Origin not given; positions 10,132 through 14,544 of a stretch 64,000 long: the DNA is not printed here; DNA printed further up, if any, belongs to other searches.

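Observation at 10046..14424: Avs-like STAND NTPase fused N-terminally to an XRE HTH and an Mrr-type nuclease, with its own palindromic operator and an apparently leaderless promoter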

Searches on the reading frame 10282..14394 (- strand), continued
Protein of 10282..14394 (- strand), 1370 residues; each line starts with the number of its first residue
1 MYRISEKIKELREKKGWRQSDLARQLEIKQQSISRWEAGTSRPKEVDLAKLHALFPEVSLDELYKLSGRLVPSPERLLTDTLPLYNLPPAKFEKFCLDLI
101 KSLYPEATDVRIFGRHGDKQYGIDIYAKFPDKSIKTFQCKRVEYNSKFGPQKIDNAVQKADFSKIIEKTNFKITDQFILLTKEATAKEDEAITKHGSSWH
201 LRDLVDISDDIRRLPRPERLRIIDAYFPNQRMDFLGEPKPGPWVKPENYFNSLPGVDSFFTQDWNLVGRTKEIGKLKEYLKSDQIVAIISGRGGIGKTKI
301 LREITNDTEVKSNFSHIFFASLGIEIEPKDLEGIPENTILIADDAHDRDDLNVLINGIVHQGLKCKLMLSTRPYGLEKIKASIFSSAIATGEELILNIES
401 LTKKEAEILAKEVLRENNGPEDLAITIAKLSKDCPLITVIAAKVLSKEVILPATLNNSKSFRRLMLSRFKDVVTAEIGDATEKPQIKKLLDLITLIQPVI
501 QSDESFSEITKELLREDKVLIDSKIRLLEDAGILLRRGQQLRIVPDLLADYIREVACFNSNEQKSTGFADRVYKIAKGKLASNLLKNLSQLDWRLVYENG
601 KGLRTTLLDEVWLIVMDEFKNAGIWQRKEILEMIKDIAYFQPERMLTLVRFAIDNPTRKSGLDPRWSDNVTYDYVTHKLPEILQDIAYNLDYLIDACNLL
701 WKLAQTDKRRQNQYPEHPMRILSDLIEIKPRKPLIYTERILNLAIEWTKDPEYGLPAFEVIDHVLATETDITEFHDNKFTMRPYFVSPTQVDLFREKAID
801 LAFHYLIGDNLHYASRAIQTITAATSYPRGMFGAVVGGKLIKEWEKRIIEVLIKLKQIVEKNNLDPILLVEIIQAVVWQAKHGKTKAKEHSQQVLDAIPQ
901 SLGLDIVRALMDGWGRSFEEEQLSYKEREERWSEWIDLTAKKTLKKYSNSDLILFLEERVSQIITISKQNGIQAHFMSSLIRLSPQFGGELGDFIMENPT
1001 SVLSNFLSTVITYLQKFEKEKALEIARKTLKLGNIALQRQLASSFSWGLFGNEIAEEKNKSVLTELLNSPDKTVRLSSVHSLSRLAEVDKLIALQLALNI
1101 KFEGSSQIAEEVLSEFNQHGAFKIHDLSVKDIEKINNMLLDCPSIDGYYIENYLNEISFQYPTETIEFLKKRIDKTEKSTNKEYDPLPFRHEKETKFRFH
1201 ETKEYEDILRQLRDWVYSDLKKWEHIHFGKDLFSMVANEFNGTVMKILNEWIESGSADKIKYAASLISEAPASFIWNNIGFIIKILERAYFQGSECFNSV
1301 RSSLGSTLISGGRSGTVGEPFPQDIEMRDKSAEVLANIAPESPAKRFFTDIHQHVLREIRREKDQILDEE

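Call 22: find_related_loci(query=A2, collection=genome_contigs, flank=4000)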
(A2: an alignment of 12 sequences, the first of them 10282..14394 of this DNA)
Query A2 (1370 aa) in genome_contigs; peptide patterns used: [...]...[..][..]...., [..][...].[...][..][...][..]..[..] (x = any residue, [..] = any of these).
249 stretches matched a pattern; 160 encode a relative of the query (tblastn E <= 1e-3); the best 80 are kept; 80 distinct loci.
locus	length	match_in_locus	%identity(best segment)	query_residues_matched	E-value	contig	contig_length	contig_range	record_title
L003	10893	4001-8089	80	1-1363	0e+0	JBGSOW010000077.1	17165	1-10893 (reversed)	MAG: Candidatus Dojkabacteria bacterium isolate JTS-AC29 k141_4391425, whole genome shotgun sequence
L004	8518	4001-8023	37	12-1370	0e+0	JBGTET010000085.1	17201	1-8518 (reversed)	MAG: Candidatus Saccharimonadales bacterium isolate JTS-RE174 k141_9893697, whole genome shotgun sequence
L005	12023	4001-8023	37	12-1370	0e+0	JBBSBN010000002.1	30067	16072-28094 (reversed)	MAG: Candidatus Saccharimonadia bacterium isolate La6_metabat2.143 La6_metabat2.143_K_2603396_L_30067_cov_9.9934, whole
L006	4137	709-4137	39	8-1166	0e+0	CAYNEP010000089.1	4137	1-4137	MAG TPA_asm: uncultured Gammaproteobacteria bacterium isolate binchicken_co347_65 genome assembly, contig: NODE_14625_le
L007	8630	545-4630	32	5-1368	0e+0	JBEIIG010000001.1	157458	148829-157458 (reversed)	MAG: Acidimicrobiaceae bacterium isolate Sample-102-S76-bin-61 Sample_102_S76-bin_61-k141_2148988, whole genome shotgun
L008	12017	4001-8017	38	8-1361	0e+0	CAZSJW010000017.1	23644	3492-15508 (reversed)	MAG TPA_asm: uncultured Pseudomonadales bacterium isolate SRP286056_co2_78 genome assembly, contig: NODE_3144_length_236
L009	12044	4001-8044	32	5-1360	0e+0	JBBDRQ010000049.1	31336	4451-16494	MAG: Actinomycetota bacterium isolate LejiaC_64_18 Lejia_C_3312_length_31336_cov_8, whole genome shotgun sequence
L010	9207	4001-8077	30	4-1365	0e+0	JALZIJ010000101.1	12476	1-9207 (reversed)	MAG: Actinomycetota bacterium isolate MOJ bin11 SC8837-39_k127_1164893, whole genome shotgun sequence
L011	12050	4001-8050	38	8-1370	0e+0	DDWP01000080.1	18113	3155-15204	MAG TPA_asm: Candidatus Shapirobacteria bacterium UBA2283 UBA2283_contig_25836, whole genome shotgun sequence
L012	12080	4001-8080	31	1-1365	0e+0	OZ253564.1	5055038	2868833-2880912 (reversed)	MAG: Candidatus Spongiisociaceae bacterium isolate 3199cb9c-bc02-48ac-8040-05c45f89f65c genome assembly, chromosome: 1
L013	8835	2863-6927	31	4-1355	0e+0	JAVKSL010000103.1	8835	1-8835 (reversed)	MAG: Acidimicrobiales bacterium isolate PQ2_20S_bin_5 c_000000000698, whole genome shotgun sequence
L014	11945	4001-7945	31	11-1361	0e+0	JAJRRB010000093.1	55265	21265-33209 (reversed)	MAG: Deltaproteobacteria bacterium isolate Dive100_bin2.40 k141_983176, whole genome shotgun sequence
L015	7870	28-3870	38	73-1365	0e+0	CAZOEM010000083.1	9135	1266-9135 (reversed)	MAG TPA_asm: uncultured Halobacteria archaeon isolate binchicken_co116_93 genome assembly, contig: NODE_8790_length_9135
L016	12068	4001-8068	37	4-1364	0e+0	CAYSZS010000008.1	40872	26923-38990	MAG TPA_asm: uncultured Gammaproteobacteria bacterium isolate SRP050083_co1_18 genome assembly, contig: NODE_292_length_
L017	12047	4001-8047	29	1-1359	0e+0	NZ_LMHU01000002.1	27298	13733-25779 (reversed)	Terrabacter sp. Root181 contig_10, whole genome shotgun sequence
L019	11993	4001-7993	29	4-1370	0e+0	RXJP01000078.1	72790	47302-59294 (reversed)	MAG: Rhodocyclaceae bacterium isolate AWTP1-18 sample_65_scaffold_42, whole genome shotgun sequence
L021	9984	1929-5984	35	3-1370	0e+0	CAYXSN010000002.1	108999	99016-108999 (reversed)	MAG TPA_asm: uncultured Candidatus Saccharimonadales bacterium isolate SRP133034_co1_262 genome assembly, contig: NODE_6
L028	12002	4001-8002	31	4-1370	0e+0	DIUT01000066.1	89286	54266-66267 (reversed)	MAG TPA_asm: Geobacter sp. UBA6151 UBA6151_contig_6480, whole genome shotgun sequence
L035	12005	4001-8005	29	8-1370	5e-180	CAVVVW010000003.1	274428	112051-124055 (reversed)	MAG: uncultured beta proteobacterium isolate MFD04651.bin.1.139 genome assembly, contig: contig_1194, whole genome shotg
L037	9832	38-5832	28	18-1370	1e-175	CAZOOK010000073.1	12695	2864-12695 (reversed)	MAG TPA_asm: uncultured Salinisphaerales bacterium isolate binchicken_co50_365 genome assembly, contig: NODE_5962_length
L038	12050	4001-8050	38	8-1370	0e+0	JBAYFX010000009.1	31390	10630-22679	MAG: Candidatus Shapirobacteria bacterium isolate SO_2016_GW1_111 scaffold02596_OW334_2016, whole genome shotgun sequenc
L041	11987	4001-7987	28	7-1370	1e-171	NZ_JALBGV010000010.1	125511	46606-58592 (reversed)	Neorhizobium sp. SHOUNA12A NODE_10_length_125511_cov_47.641675_pilon, whole genome shotgun sequence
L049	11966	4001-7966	27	12-1370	1e-152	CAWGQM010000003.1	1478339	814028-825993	MAG: uncultured Alphaproteobacteria bacterium isolate MFD06742.bin.2.318 genome assembly, contig: contig_5162, whole gen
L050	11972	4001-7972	27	19-1370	2e-152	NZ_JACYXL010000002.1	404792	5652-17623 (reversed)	Rhodanobacter sp. 7MK24 scaffold2_size404792, whole genome shotgun sequence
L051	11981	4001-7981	27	7-1370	8e-152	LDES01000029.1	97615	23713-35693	Sphingomonas sp. Y57 scaffold29, whole genome shotgun sequence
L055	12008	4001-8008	27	4-1370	2e-146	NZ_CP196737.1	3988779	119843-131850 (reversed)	Ralstonia sp. 25C chromosome 1, complete sequence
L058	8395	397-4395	26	5-1370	4e-145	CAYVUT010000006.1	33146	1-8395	MAG TPA_asm: uncultured Candidatus Saccharibacteria bacterium isolate binchicken_co134_152 genome assembly, contig: NODE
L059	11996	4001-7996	27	4-1370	1e-143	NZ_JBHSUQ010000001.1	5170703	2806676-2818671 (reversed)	Undibacterium arcticum strain KCTC 42986 contig_1_pilon, whole genome shotgun sequence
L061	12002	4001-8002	26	5-1370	7e-142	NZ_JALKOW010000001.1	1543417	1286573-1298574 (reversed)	Comamonas testosteroni strain S71 contig00001, whole genome shotgun sequence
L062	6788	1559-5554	27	5-1370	5e-142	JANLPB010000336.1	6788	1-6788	MAG: Ilumatobacteraceae bacterium isolate OTE_38_metabat_448 OTE_38_k141_3881393, whole genome shotgun sequence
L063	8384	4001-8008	26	4-1370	4e-141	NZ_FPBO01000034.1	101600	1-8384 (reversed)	Pseudoduganella namucuonensis strain CGMCC 1.11014, whole genome shotgun sequence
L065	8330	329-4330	28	4-1370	1e-140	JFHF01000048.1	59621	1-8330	Caballeronia jiangsuensis strain MP-1 contig48, whole genome shotgun sequence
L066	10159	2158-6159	28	4-1370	1e-140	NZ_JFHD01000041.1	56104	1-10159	Caballeronia zhejiangensis strain OP-1 contig41, whole genome shotgun sequence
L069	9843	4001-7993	27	18-1370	7e-139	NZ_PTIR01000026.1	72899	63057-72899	Trinickia symbiotica strain JPY-345 Ga0139055_126, whole genome shotgun sequence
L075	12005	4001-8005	26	5-1370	4e-134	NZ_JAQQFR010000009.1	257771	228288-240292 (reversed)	Herbaspirillum rhizosphaerae strain RL21-008-BIB-B 9, whole genome shotgun sequence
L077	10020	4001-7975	26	11-1370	5e-134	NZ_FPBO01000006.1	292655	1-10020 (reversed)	Pseudoduganella namucuonensis strain CGMCC 1.11014, whole genome shotgun sequence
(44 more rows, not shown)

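Call 27: find_encoding_contigs(protein=P0017, flank=3000, max_places=1)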
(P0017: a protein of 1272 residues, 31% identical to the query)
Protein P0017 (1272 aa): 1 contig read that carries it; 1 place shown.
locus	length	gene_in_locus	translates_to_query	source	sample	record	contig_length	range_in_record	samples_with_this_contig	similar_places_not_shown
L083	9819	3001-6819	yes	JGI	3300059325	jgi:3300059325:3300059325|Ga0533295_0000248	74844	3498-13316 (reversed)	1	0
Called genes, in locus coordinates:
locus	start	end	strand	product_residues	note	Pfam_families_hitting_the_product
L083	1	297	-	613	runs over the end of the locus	PF14457:Prok-E2_A (weak), PF00899:ThiF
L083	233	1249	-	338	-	PF18144:SMODS, PF21654:DncV-like_NTFase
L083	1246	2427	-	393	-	PF18145:SAVED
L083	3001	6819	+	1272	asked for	PF04471:Mrr_cat (weak), PF13191:AAA_16 (weak), PF25199:nSTAND_NTPase5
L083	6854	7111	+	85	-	-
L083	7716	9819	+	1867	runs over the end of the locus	?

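Call 28: find_encoding_contigs(protein=P0048, flank=3000, max_places=1)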
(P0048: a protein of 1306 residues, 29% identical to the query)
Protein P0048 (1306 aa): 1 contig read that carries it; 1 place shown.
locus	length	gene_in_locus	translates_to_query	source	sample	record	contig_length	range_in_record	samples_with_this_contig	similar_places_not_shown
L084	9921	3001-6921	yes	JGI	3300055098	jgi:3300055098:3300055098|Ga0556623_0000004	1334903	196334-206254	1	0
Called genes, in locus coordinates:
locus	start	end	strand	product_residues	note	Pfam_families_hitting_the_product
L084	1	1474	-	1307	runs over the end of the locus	PF13772:AIG2_2 (weak)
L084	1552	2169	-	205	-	-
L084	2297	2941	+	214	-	PF18734:HEPN_AbiU2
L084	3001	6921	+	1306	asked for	PF04471:Mrr_cat (weak)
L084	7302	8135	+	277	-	PF08401:ArdcN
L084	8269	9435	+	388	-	PF14353:CpXC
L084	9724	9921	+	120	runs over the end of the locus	PF21983:NikA-like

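Call 29: find_encoding_contigs(protein=P0061, flank=3000, max_places=1)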
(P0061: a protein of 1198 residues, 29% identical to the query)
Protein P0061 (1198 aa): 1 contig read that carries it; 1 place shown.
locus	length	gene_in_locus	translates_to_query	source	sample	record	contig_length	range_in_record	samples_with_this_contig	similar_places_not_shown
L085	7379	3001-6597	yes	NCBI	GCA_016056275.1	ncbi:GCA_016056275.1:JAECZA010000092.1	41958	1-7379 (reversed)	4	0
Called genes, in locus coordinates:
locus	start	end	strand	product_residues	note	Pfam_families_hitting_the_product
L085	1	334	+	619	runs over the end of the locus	-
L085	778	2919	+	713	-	PF00805:Pentapeptide, PF13576:Pentapeptide_3 (faint), PF25296:Decapeptide (faint), PF00805:Pentapeptide (weak), PF13599:Pentapeptide_4, PF00805:Pentapeptide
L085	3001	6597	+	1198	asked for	PF01637:ATPase_2 (faint), PF13191:AAA_16 (faint), PF25199:nSTAND_NTPase5 (weak)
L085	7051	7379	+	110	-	?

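Call 30: find_encoding_contigs(protein=P0070, flank=3000, max_places=1)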
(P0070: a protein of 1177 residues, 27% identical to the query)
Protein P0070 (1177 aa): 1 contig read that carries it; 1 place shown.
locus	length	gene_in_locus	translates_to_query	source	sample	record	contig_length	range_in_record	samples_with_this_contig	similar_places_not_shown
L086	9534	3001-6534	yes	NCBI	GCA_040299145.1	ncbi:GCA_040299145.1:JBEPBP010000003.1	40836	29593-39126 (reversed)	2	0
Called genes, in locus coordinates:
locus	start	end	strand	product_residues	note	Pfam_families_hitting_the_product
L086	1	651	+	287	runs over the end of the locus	-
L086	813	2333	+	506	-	-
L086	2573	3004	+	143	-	-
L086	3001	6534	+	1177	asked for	PF25199:nSTAND_NTPase5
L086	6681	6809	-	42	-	-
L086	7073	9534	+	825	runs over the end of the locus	PF13560:HTH_31 (weak), PF07721:TPR_4 (faint), PF13424:TPR_12 (faint), PF13431:TPR_17 (faint), PF14559:TPR_19 (faint), PF07719:TPR_2 (faint), PF13181:TPR_8 (faint), PF13428:TPR_14 (faint)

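Call 31: find_encoding_contigs(protein=P0087, flank=3000, max_places=1)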
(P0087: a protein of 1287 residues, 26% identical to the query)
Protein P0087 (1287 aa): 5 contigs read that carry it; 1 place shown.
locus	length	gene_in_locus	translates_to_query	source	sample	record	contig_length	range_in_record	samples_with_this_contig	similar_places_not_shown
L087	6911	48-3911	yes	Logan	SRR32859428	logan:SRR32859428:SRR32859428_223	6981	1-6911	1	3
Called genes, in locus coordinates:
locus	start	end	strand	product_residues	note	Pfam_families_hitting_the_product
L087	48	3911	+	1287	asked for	-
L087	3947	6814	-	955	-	PF00270:DEAD, PF04851:ResIII, PF00271:Helicase_C, PF19306:WHD_Lhr, PF08494:DEAD_assoc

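Call 62: search_solved_structures(query=A1, max_evalue=0.01)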
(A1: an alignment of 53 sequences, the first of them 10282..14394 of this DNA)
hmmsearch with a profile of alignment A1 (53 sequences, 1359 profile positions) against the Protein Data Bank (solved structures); distinct sequences matched with E-value up to 0.01: 73 (the best 60 are shown).
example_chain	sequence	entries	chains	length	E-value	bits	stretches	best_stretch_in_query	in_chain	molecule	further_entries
8tac_A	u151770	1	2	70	9.7e-09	36.4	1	3-60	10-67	DBP48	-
1sq8_A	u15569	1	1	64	2.6e-08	35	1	7-67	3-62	dh434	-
2mez_A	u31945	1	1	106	3.7e-08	34.5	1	9-63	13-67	Multiprotein Bridging Factor (MBP-like)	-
1per_L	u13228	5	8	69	4.1e-08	34.4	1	7-67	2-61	PROTEIN (434 REPRESSOR) | 434 REPRESSOR | REPRESSOR PROTEIN CI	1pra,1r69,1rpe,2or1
1r63_A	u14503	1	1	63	4.6e-08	34.2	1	7-67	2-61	REPRESSOR PROTEIN FROM BACTERIOPHAGE 434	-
2r1j_L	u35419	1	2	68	6.6e-08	33.7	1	3-67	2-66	Repressor protein C2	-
1adr_A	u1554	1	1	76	7.3e-08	33.5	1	3-67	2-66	P22 C2 REPRESSOR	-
3jxb_C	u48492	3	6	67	1.4e-07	32.6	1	5-67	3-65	Repressor protein C2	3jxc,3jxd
9sf2_A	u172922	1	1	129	5.6e-07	30.6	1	5-90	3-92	Transcriptional regulator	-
1x57_A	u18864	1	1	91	9.1e-07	29.9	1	6-61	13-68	Endothelial differentiation-related factor 1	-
6zvh_i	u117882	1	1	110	1.8e-06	29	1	6-60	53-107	Endothelial differentiation-related factor 1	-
9b0q_CH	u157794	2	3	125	2e-06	28.8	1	6-60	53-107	Endothelial differentiation-related factor 1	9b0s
9p73_CH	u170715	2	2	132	2.2e-06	28.6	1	6-60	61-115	Endothelial differentiation-related factor 1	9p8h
7t8i_A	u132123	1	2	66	2.4e-06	28.5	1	6-66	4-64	Phage element (ICEBs1)transcriptional regulator (Xre family)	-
2r63_A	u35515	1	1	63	2.6e-06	28.4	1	8-67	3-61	REPRESSOR PROTEIN FROM BACTERIOPHAGE 434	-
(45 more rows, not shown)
